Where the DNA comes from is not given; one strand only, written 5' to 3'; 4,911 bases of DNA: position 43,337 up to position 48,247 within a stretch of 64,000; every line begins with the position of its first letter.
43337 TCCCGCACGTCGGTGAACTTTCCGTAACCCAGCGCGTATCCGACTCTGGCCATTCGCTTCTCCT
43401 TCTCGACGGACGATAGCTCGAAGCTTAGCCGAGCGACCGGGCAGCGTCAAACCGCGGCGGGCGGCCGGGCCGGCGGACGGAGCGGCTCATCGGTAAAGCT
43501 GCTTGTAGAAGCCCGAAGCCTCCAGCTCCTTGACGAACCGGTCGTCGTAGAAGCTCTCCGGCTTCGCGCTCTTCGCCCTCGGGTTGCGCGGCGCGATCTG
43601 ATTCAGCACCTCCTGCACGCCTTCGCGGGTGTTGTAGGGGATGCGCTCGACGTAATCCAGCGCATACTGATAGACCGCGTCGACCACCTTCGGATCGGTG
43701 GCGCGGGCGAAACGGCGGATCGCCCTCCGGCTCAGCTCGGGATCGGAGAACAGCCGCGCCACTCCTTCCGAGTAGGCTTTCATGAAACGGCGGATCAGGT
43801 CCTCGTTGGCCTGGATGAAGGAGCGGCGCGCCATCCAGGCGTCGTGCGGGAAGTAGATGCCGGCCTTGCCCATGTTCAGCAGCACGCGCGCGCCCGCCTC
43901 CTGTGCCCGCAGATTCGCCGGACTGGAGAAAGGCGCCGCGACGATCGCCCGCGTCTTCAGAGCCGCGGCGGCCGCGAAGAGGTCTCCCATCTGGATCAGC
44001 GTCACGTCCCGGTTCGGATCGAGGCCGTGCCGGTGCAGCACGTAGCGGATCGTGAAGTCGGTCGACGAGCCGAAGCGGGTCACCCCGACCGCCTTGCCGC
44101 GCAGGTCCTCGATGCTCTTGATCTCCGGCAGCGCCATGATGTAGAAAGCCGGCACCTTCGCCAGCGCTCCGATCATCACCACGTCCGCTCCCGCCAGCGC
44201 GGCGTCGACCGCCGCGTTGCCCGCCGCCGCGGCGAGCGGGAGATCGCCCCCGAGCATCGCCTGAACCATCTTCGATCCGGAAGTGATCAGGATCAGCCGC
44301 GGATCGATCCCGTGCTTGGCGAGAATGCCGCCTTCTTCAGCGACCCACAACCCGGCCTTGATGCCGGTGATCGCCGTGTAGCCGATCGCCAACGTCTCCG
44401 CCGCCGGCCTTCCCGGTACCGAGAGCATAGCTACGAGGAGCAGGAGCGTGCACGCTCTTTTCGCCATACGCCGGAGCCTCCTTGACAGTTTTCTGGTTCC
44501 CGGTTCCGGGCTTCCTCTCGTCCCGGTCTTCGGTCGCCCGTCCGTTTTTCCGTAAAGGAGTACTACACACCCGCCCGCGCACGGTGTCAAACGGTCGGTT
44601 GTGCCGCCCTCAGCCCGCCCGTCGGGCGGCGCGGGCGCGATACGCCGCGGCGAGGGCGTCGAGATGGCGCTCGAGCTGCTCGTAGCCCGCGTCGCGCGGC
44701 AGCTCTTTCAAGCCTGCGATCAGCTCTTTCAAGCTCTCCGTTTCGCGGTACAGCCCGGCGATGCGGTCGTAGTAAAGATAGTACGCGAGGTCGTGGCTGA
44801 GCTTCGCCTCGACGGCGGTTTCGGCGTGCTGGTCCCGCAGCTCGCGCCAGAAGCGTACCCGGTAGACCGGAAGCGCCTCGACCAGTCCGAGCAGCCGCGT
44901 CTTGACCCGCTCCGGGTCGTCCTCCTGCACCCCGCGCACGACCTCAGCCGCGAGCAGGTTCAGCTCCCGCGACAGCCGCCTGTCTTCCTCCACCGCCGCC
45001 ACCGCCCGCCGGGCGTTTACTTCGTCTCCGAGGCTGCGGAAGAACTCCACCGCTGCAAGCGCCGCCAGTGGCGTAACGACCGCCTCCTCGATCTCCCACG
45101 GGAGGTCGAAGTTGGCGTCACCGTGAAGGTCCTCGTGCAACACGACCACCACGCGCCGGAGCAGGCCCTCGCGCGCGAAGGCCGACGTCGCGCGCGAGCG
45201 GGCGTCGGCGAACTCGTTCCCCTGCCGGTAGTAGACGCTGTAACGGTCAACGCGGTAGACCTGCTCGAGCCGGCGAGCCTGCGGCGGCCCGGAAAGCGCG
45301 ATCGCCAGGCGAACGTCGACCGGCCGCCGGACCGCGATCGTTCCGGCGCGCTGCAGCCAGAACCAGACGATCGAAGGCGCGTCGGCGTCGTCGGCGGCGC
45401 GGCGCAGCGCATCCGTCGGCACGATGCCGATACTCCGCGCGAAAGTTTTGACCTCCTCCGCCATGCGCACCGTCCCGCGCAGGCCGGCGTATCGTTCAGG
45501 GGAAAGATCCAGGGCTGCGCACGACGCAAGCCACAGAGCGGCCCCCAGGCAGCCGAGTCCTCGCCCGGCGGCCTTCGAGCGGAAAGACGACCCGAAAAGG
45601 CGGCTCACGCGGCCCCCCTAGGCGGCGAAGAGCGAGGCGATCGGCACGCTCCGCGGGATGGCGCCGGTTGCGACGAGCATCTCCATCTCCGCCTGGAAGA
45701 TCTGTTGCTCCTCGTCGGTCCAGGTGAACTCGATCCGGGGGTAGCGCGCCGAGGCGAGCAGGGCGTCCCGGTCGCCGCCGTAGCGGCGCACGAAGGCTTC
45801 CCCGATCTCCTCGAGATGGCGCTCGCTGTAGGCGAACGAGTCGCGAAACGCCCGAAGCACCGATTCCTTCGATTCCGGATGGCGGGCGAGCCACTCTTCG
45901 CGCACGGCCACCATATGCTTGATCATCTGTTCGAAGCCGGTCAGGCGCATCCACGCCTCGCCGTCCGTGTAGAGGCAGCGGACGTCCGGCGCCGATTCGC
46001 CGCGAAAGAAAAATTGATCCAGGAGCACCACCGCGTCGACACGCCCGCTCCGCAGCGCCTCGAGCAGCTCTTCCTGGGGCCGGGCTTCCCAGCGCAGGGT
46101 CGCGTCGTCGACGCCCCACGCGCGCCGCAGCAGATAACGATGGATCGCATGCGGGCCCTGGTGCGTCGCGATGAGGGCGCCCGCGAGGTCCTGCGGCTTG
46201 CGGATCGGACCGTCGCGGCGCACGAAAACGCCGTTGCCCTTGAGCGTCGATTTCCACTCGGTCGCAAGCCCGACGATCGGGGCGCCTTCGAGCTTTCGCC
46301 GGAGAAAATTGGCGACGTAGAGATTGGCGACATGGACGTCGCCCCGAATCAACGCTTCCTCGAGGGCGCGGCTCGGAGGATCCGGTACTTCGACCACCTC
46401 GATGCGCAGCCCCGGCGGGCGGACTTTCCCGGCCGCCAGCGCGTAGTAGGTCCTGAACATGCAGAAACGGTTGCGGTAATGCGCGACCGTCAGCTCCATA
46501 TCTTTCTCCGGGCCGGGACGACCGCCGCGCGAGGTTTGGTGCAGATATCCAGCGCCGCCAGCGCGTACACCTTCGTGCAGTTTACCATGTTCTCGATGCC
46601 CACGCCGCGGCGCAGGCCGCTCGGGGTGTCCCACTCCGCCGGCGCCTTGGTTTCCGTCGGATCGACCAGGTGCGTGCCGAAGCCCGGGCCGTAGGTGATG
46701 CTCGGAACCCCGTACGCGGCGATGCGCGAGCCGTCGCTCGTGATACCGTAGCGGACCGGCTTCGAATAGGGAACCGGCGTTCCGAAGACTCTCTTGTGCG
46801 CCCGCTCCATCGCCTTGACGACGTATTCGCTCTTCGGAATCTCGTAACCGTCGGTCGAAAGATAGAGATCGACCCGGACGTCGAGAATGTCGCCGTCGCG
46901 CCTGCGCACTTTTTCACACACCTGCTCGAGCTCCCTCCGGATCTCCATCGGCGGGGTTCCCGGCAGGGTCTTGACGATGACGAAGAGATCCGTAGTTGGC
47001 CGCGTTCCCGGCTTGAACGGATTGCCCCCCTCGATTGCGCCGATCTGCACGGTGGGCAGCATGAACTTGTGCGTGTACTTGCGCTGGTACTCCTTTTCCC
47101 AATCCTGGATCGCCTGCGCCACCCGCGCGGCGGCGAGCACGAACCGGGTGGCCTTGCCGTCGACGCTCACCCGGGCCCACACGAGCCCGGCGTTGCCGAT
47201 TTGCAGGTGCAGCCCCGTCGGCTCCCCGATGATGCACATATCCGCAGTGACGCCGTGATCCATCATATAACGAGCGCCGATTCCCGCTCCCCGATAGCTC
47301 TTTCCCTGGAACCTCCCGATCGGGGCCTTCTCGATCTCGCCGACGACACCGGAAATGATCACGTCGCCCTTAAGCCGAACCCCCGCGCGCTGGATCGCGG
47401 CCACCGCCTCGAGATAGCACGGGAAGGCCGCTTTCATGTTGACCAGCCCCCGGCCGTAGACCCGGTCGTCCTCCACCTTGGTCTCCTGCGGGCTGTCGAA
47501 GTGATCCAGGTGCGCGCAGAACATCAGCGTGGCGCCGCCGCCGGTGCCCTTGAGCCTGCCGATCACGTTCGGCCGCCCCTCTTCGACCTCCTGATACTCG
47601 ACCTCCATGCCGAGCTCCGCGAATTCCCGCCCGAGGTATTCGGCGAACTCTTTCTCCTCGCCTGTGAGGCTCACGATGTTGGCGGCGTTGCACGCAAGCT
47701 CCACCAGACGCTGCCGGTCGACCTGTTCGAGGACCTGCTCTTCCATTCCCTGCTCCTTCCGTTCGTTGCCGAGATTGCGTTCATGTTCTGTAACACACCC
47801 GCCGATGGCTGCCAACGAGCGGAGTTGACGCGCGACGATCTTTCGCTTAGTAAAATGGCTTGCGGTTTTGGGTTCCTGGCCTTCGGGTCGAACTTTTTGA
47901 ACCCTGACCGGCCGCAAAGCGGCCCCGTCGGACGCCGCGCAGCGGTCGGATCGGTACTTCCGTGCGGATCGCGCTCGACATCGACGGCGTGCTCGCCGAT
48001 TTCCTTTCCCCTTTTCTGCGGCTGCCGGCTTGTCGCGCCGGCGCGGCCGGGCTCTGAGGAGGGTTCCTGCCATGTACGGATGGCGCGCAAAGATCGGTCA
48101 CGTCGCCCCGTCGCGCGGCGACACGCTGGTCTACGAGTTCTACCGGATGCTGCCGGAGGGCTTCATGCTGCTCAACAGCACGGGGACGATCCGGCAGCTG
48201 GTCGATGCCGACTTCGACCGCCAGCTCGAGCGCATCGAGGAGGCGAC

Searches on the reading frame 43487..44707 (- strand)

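Call 46: search_protein_families(library=pfam, proteins=[window:43487-44707:-], max_evalue=0.0001)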
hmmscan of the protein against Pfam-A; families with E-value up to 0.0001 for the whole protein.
window:43487-44707:- (406 aa): 4 families
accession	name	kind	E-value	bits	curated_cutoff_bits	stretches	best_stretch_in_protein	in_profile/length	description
PF09084.16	NMT1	-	7.8e-22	78.7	20.5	1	118-324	5-214/216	NMT1/THI5 like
PF13379.11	NMT1_2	-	5.4e-14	53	24.7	1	101-323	3-241/252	NMT1-like family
PF12974.12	Phosphonate-bd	-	8.8e-06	25.7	27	1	133-314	28-218/242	ABC transporter, phosphonate, periplasmic substrate-binding protein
PF16868.10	NMT1_3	-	8.7e-05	22.7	27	0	149-261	55-167/289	NMT1-like family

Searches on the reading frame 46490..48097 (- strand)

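Call 46: search_protein_families(library=pfam, proteins=[window:46490-48097:-], max_evalue=0.0001)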
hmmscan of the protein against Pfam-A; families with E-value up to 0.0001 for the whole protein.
window:46490-48097:- (535 aa): 2 families
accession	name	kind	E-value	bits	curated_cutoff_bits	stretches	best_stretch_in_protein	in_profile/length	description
PF01546.33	Peptidase_M20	-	8.6e-15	55.6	24.6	1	193-476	2-182/206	Peptidase family M20/M25/M40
PF07687.19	M20_dimer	-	1.2e-05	25.6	21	1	300-398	1-103/107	Peptidase dimerisation domain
